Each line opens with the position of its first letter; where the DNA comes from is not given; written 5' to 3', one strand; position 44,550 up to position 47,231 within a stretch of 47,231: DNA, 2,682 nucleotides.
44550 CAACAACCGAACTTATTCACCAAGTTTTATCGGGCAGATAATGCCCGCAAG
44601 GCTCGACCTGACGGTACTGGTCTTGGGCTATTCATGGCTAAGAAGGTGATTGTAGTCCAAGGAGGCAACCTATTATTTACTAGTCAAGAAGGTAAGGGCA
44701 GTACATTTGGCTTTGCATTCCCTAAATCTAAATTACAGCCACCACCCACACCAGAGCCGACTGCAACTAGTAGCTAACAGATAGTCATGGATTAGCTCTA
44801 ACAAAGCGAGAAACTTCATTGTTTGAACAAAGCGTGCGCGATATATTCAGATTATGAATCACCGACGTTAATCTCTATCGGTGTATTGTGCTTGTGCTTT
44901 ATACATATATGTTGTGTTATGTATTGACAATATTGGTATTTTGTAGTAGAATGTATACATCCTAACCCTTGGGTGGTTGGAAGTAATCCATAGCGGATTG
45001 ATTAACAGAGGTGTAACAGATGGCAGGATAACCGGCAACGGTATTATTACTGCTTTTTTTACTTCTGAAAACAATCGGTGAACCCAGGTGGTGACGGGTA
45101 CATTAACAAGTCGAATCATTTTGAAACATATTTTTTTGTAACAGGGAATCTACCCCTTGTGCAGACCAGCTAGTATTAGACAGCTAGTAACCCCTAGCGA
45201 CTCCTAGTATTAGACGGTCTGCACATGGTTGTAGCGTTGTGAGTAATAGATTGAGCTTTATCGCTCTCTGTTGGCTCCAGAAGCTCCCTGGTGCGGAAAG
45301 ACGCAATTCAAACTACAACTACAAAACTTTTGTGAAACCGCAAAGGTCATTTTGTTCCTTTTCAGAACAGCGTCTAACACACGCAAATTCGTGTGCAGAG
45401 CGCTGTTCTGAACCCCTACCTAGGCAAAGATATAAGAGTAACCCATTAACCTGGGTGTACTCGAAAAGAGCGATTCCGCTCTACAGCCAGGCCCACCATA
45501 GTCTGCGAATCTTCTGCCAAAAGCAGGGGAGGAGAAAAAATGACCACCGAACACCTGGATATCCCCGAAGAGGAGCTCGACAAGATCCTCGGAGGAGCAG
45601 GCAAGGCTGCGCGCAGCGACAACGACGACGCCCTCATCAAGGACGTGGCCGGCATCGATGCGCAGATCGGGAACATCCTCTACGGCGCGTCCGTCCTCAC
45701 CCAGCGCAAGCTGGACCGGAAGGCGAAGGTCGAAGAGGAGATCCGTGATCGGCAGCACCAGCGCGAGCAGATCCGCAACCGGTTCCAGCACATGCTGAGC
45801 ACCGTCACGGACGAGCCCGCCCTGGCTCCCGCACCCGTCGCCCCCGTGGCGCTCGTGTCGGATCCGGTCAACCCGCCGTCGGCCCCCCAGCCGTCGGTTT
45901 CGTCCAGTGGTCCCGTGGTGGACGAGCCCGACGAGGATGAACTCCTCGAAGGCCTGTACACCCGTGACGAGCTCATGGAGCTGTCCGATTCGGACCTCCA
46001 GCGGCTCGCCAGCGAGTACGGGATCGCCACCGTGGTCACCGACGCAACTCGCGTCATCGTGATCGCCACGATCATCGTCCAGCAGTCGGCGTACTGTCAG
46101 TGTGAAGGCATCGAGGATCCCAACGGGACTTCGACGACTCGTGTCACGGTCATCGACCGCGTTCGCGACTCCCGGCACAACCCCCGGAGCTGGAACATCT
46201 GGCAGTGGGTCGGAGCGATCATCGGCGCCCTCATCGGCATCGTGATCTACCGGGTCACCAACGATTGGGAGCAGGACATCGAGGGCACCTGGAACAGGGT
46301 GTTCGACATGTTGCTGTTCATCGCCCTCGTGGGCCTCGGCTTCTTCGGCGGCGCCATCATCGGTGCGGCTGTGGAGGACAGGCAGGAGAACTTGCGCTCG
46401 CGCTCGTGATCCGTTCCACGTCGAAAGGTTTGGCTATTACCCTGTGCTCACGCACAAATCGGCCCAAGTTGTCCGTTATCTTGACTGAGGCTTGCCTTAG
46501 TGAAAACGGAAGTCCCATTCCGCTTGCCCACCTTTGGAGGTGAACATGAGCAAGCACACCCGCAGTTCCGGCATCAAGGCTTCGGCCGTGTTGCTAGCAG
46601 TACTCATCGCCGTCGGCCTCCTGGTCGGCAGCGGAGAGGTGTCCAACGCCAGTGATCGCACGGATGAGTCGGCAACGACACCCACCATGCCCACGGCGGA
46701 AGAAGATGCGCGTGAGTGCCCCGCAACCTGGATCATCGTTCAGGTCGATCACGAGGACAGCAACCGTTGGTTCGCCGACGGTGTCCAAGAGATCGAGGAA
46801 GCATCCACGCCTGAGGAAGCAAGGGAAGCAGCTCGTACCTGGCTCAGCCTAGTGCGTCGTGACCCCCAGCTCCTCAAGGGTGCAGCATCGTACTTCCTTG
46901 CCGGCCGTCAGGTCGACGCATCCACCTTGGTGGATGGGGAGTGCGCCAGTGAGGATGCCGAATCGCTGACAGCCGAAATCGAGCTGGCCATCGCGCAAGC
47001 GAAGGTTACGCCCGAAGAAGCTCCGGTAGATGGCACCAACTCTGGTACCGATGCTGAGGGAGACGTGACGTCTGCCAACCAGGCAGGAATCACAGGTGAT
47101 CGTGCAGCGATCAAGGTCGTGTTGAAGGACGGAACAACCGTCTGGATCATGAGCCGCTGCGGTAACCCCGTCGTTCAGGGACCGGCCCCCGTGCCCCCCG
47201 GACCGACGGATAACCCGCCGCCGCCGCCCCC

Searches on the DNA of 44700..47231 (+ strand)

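Call 37: search_rna_families(source=window, start=44700, end=45620, threshold=evalue, max_evalue=1)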
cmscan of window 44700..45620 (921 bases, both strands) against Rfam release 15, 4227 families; matches with E-value up to 1: 1.
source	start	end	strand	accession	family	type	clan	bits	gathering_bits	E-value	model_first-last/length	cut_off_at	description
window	45361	45412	-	RF04302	mir-506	Gene; miRNA;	CL00140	19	84.5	0.59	16-66/81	no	mir-506 microRNA precursor family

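Call 54: search_dna_similar(query=window:45400-47231:+, collection=plasmids, mode=distant, max_evalue=0.001)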
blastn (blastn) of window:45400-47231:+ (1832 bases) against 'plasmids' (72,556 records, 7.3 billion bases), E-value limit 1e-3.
No match.

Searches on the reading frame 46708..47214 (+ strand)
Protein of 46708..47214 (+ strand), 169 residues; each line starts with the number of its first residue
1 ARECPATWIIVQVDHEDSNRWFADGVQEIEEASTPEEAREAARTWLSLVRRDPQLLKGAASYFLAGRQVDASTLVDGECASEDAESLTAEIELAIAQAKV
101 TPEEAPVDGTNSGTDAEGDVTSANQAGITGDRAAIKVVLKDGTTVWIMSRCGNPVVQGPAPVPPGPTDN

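Call 67: search_protein_representatives(alignment_id=A3)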
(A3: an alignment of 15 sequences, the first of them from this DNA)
Query: 15 sequences, 167 profile positions. Proteins with E-value up to 0.001 (for the whole library): 472; up to 1e-10: 352; up to 1e-30: 183. The best 150 are listed.
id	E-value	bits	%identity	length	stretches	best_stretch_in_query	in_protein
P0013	3.6e-80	284.1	-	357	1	3-167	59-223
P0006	3.4e-79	281.0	-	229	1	2-167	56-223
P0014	3.0e-76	271.4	-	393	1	2-167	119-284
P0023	3.3e-75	268.0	-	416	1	2-167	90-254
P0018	7.7e-75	266.8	-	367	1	5-167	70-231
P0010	2.1e-73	262.1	-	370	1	2-167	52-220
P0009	2.7e-73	261.8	-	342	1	2-167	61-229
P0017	2.1e-72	258.9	-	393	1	2-167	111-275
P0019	3.4e-71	254.9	-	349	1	3-167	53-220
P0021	1.5e-70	252.8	-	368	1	2-167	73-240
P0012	5.3e-69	247.8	-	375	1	2-167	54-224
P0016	6.2e-69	247.6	-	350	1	3-167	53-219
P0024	4.0e-68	244.9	-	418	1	2-167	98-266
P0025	1.2e-67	243.4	-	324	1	2-167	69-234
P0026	7.2e-67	240.9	-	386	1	3-167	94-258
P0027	2.6e-66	239.1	-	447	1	2-167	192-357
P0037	1.6e-61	223.5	-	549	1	3-167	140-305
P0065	8.6e-54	198.3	-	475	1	7-159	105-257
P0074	4.2e-52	192.8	-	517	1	4-167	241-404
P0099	3.9e-49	183.2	-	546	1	4-167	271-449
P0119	2.0e-45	171.1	-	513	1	3-164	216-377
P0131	3.0e-43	164.0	-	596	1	2-164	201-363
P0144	2.0e-41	158.1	-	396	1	2-167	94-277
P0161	5.3e-38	146.9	-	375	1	4-167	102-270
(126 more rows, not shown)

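Call 68: list_cluster_members(proteins=[P0023, P0027, P0037, P0065, P0074, P0099, P0131, P0119, P0144, P0161])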
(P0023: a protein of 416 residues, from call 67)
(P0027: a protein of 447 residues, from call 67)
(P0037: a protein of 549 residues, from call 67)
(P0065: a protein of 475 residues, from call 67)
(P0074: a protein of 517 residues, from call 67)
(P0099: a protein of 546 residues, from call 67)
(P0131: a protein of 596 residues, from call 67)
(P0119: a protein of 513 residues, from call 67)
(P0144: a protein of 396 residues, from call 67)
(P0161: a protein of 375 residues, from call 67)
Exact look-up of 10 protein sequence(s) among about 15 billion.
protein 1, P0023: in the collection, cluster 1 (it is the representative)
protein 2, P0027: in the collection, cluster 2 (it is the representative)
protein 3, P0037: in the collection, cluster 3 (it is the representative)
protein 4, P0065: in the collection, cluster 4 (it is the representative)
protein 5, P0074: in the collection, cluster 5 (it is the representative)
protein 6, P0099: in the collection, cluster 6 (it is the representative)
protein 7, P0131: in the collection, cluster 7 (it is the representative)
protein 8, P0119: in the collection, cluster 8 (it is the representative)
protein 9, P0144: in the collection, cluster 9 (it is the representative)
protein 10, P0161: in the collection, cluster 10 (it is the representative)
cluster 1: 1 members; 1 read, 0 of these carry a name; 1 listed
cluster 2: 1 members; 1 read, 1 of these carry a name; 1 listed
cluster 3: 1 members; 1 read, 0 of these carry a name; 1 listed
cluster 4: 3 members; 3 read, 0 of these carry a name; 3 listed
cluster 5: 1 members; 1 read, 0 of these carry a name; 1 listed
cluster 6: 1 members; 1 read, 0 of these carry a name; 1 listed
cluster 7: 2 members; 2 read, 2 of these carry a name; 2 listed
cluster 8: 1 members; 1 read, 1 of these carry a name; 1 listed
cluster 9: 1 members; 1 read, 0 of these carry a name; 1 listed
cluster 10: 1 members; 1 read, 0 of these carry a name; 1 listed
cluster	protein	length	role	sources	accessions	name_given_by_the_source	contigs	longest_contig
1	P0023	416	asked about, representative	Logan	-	-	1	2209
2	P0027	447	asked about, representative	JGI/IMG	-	hypothetical protein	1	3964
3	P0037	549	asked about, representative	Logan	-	-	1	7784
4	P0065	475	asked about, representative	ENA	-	-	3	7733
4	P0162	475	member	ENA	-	-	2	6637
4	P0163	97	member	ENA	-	-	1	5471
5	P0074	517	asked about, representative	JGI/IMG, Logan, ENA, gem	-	-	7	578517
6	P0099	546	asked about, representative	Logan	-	-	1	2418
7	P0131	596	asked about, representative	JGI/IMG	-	hypothetical protein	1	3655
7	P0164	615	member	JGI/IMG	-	hypothetical protein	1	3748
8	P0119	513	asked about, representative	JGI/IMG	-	hypothetical protein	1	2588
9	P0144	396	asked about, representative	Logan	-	-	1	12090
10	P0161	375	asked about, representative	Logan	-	-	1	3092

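Call 77: find_related_loci(query=A3, collection=metagenome_contigs, flank=8000)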
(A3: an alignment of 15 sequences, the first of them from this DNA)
Query A3 (169 aa) in metagenome_contigs; peptide patterns used: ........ (x = any residue, [..] = any of these).
34 stretches matched a pattern; 10 encode a relative of the query (tblastn E <= 1e-3); 10 distinct loci.
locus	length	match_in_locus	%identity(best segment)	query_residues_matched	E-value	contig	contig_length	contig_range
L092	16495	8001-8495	60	1-168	1e-59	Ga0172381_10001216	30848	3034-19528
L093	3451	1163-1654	61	4-169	3e-59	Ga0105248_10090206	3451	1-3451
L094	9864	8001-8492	55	8-169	1e-52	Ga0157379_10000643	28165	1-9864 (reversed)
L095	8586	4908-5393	51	7-169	5e-45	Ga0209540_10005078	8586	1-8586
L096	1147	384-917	46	7-165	1e-45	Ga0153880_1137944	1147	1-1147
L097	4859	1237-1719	49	7-168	6e-41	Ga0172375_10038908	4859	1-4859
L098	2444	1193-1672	44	7-168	7e-37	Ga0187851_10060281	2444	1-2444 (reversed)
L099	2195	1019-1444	44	20-163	7e-35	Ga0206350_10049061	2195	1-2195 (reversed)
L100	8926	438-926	40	3-166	2e-34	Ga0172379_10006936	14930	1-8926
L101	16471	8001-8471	42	17-162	2e-28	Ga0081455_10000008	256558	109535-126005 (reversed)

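Call 80: find_homologous_proteins(query=A3, max_evalue=0.00001)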
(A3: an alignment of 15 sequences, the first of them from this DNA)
Query A3 (15 sequences) (169 aa, profile of the alignment): 5 proteins with E <= 0.00001 among 8000 candidates.
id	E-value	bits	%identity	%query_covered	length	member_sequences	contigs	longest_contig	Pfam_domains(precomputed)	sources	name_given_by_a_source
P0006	1.1e-78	281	100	100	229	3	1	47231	-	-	-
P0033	2.2e-62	228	53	96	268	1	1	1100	-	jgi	jgi:hypothetical protein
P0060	4.2e-54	201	51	83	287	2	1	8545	-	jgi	jgi:hypothetical protein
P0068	1.4e-52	196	47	95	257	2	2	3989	-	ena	-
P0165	1.6e-52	196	50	81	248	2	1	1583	-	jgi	jgi:hypothetical protein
